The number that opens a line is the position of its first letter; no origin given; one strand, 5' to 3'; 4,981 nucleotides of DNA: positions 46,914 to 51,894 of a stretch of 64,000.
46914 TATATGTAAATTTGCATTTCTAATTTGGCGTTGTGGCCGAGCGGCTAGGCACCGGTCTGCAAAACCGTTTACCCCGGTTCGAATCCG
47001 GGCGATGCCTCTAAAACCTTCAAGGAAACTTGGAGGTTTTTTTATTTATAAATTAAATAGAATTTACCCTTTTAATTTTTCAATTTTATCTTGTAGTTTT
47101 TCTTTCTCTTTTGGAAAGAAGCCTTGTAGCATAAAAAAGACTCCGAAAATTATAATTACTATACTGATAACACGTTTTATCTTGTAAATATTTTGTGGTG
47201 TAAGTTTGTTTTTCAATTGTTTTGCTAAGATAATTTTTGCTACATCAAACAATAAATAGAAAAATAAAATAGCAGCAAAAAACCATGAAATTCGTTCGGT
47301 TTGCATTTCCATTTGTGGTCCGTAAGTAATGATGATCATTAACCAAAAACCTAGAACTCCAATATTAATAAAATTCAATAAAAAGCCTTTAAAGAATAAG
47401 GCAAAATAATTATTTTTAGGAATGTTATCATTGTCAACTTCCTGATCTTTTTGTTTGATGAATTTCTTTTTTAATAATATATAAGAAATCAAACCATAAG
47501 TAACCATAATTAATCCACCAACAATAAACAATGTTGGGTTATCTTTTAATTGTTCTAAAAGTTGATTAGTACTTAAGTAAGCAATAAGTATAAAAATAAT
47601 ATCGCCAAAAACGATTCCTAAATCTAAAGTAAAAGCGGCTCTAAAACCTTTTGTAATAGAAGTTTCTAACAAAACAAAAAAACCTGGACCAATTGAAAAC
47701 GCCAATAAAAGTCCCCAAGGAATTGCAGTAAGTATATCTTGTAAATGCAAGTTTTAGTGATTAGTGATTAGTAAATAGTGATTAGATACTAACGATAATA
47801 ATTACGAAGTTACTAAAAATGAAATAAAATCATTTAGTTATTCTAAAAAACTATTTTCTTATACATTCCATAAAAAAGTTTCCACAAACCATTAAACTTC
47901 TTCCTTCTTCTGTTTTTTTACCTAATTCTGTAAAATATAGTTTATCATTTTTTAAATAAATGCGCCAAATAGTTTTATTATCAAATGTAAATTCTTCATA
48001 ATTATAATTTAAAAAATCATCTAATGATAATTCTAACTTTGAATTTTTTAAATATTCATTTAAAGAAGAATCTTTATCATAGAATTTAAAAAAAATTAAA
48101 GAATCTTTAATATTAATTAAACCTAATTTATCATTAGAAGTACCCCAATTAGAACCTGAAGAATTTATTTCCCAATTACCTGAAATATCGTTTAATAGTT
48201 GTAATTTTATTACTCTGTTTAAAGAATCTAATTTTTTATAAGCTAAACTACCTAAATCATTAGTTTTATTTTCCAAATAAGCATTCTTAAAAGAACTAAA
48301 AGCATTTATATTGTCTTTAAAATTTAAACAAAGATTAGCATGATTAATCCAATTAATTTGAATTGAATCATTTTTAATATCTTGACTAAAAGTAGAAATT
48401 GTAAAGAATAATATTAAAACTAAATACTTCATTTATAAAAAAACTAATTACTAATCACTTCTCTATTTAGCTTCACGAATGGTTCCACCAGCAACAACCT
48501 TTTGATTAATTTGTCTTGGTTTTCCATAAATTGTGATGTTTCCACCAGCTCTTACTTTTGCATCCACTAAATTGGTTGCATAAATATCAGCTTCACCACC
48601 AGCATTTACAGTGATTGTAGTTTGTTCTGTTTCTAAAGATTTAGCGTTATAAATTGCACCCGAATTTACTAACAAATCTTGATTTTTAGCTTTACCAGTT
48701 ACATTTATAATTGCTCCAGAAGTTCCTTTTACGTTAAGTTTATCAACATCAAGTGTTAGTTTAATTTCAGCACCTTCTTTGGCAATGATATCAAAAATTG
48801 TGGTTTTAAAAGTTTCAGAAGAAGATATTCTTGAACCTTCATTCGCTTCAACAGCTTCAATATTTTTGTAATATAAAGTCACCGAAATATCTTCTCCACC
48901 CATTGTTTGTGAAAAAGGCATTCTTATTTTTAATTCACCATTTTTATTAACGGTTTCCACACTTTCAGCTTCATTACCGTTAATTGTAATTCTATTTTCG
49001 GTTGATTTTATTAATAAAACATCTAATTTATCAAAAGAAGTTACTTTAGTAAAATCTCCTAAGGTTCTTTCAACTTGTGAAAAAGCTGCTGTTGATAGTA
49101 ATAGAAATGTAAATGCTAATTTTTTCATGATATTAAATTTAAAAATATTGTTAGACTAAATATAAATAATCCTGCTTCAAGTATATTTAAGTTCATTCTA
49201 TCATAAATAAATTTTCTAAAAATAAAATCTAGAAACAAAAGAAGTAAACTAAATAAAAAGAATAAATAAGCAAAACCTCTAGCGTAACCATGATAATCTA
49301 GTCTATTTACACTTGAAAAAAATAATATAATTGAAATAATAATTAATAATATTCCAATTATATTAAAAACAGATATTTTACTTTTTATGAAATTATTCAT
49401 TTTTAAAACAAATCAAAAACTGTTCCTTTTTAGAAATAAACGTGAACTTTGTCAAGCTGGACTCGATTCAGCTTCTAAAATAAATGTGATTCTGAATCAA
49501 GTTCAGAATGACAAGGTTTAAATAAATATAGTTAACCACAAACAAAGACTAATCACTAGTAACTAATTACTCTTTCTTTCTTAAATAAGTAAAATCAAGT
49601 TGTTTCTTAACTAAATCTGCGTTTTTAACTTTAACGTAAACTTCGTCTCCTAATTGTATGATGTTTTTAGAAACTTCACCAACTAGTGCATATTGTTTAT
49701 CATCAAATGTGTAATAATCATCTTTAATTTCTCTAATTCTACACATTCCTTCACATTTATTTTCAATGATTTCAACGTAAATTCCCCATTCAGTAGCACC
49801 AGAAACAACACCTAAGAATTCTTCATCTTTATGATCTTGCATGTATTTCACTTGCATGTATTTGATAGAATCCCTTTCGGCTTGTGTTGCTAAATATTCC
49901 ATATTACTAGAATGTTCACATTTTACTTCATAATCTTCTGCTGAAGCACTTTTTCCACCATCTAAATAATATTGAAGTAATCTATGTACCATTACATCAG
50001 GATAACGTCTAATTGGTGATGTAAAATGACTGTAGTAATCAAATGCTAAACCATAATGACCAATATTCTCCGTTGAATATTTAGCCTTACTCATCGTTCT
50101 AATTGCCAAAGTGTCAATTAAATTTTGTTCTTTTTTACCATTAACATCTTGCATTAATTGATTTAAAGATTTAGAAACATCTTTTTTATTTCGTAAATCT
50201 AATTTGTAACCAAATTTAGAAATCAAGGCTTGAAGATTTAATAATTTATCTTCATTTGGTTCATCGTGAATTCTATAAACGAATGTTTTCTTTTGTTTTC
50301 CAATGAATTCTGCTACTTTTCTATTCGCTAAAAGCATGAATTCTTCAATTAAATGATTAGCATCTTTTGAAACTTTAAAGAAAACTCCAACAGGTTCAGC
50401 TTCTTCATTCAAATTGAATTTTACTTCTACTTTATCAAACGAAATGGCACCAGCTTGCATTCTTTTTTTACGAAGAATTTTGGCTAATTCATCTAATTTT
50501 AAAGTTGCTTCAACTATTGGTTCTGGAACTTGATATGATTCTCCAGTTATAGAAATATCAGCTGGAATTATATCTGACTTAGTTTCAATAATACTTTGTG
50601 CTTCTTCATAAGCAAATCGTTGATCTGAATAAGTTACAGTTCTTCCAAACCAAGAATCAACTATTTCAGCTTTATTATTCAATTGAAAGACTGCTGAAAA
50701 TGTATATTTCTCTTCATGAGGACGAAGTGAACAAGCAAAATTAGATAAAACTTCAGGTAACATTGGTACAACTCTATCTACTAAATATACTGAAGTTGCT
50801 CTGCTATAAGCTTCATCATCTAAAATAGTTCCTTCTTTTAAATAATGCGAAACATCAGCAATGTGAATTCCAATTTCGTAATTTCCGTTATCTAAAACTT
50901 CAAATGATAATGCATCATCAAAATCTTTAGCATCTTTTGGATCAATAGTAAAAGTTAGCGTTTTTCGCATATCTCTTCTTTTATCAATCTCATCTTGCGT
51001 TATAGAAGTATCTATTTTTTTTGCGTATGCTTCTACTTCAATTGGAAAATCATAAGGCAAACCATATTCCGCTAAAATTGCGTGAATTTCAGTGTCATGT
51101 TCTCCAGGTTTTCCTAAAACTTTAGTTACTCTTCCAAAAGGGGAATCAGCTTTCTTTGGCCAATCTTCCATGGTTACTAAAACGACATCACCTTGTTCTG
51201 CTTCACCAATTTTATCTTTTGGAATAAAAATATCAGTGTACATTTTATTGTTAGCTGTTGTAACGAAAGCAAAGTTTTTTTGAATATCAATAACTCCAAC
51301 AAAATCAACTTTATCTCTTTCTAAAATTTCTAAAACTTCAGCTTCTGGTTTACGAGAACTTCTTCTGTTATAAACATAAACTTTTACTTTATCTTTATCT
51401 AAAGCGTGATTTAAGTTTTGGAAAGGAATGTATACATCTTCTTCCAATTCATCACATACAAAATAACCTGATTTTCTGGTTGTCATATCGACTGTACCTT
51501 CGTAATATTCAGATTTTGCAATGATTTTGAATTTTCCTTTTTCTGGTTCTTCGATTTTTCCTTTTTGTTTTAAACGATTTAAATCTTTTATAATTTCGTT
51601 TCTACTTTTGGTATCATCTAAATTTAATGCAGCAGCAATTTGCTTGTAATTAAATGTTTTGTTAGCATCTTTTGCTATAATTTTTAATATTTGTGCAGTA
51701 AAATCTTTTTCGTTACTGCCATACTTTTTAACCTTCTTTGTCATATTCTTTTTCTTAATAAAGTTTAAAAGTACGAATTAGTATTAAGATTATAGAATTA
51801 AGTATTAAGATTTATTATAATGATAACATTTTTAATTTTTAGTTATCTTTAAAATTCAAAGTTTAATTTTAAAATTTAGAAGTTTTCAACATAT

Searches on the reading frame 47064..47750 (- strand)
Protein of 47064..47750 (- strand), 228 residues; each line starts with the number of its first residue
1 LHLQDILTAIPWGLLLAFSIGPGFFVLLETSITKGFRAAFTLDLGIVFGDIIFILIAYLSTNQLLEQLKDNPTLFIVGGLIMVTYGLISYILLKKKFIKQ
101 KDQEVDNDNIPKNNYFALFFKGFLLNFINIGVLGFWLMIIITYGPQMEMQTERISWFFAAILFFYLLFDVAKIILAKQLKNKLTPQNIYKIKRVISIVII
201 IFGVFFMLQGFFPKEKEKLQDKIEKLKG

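Call 21: search_protein_families(library=ncbifam, proteins=[window:47064-47750:-])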
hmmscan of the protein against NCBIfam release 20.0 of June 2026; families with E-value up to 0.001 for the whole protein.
window:47064-47750:- (228 aa): 4 families
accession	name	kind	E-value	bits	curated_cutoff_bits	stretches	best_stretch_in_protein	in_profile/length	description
TIGR00949.1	2A76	subfamily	1.3e-10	41.3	183.95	1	21-204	3-183/185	homoserine/threonine efflux transporter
NF007591.0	PRK10229.1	equivalog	2.8e-07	30.4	288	1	17-205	16-201/206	threonine export protein RhtC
NF008201.0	PRK10958.1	equivalog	2.6e-05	23.9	165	1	16-205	20-199/212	leucine efflux protein LeuE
NF009136.0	PRK12489.1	subfamily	0.00017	20.5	396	1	95-225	215-335/444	anaerobic C4-dicarboxylate transporter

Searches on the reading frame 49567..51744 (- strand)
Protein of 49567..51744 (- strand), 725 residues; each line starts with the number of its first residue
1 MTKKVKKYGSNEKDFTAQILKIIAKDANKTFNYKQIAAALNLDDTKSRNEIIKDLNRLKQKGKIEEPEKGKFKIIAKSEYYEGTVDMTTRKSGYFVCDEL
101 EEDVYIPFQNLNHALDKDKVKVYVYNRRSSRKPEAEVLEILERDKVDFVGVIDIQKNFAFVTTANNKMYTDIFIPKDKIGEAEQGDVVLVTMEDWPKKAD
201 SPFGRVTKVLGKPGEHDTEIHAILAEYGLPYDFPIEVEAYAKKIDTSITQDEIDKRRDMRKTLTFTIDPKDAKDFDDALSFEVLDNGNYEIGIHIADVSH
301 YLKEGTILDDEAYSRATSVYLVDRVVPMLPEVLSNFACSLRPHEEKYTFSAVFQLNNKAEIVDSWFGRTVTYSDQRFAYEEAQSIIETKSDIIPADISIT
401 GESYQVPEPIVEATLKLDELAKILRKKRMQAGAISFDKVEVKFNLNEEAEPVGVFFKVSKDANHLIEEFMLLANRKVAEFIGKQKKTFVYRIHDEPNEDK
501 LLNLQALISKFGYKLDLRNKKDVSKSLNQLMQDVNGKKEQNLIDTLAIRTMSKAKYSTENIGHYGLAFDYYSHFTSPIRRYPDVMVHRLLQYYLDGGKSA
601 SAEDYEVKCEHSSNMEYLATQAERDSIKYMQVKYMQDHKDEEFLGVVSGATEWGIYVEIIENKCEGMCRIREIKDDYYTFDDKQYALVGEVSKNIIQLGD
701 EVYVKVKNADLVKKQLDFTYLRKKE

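Call 21: search_protein_families(library=ncbifam, proteins=[window:49567-51744:-])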
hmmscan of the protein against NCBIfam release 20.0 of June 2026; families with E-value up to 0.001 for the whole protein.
window:49567-51744:- (725 aa): 7 families
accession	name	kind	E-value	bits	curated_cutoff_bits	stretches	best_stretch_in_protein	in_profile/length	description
TIGR02063.1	RNase_R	equivalog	9.2e-217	721.7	597.85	1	15-720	3-709/711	ribonuclease R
TIGR00358.1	3_prime_RNase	superfamily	9.2e-155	516.5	368.6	1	75-719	11-655/657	VacB/RNase II family 3'-5' exoribonuclease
NF008648.0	PRK11642.1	equivalog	1.4e-115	387.5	982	1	18-721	23-725/813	ribonuclease R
NF003455.0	PRK05054.1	equivalog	4.5e-66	223.4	542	1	71-710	12-633/645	exoribonuclease II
TIGR02062.1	RNase_B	equivalog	8.3e-54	182.7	641.9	1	71-665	12-590/646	exoribonuclease II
NF006333.0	PRK08563.1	equivalog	5e-07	29.5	143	1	640-711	82-151/188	DNA-directed RNA polymerase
TIGR00448.1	rpoE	equivalog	2.9e-06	27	124.2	1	641-714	83-154/179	DNA-directed RNA polymerase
